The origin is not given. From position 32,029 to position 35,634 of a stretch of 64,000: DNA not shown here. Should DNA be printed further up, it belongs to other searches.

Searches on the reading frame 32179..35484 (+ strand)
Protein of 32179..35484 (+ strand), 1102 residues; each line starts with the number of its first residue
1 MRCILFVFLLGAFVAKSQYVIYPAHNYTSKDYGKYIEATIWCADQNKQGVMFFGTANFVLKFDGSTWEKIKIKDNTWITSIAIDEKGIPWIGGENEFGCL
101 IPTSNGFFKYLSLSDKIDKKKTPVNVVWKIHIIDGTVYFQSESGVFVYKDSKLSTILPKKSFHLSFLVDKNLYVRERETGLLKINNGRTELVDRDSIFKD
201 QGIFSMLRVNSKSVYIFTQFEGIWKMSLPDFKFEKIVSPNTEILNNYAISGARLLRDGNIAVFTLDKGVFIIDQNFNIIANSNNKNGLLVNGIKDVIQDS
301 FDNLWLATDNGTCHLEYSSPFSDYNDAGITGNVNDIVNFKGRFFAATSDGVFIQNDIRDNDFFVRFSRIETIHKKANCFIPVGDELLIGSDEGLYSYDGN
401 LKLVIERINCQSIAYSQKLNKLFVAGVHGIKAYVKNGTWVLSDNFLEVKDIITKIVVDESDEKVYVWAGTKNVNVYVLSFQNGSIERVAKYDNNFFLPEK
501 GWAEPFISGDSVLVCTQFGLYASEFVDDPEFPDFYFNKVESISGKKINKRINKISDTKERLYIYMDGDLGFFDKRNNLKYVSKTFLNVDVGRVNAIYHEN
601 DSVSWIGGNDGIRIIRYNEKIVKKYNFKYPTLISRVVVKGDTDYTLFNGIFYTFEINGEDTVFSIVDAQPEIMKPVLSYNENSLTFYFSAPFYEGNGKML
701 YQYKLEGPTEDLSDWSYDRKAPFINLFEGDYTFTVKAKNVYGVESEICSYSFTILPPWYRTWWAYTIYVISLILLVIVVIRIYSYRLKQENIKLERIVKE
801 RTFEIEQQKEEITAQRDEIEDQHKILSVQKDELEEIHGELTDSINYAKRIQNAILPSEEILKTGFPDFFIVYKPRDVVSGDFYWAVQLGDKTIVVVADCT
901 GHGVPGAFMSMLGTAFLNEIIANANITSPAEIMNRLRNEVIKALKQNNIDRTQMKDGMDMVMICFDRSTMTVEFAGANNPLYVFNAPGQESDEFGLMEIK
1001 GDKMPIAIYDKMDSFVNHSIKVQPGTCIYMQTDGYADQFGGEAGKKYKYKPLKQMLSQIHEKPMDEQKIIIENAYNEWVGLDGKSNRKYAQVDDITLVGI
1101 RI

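Call 29: search_protein_families(library=pfam, proteins=[window:32179-35484:+], max_evalue=0.0001)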
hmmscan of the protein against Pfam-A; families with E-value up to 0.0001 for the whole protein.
window:32179-35484:+ (1102 aa): 2 families
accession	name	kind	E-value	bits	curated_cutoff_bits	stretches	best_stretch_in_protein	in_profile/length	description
PF07228.17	SpoIIE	-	2.1e-17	64.1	25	1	890-1101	3-190/192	Stage II sporulation protein E (SpoIIE)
PF07495.19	Y_Y_Y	-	4e-09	36.7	26.6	1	693-755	2-65/65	Y_Y_Y domain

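Call 59: search_protein_families(library=ncbifam, proteins=[window:32179-35484:+], max_evalue=0.001)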
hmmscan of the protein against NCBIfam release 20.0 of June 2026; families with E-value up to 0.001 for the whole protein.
window:32179-35484:+ (1102 aa): 1 family
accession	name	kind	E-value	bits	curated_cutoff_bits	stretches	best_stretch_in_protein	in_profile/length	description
NF038263.1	prot_phos_SiaA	equivalog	2.2e-54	185.1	700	1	816-1102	387-657/658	biofilm regulation protein phosphatase SiaA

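Call 85: search_protein_families(library=padloc, proteins=[window:32179-35484:+], max_evalue=0.001)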
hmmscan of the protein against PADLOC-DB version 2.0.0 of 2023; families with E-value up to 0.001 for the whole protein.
window:32179-35484:+ (1102 aa): 0 families
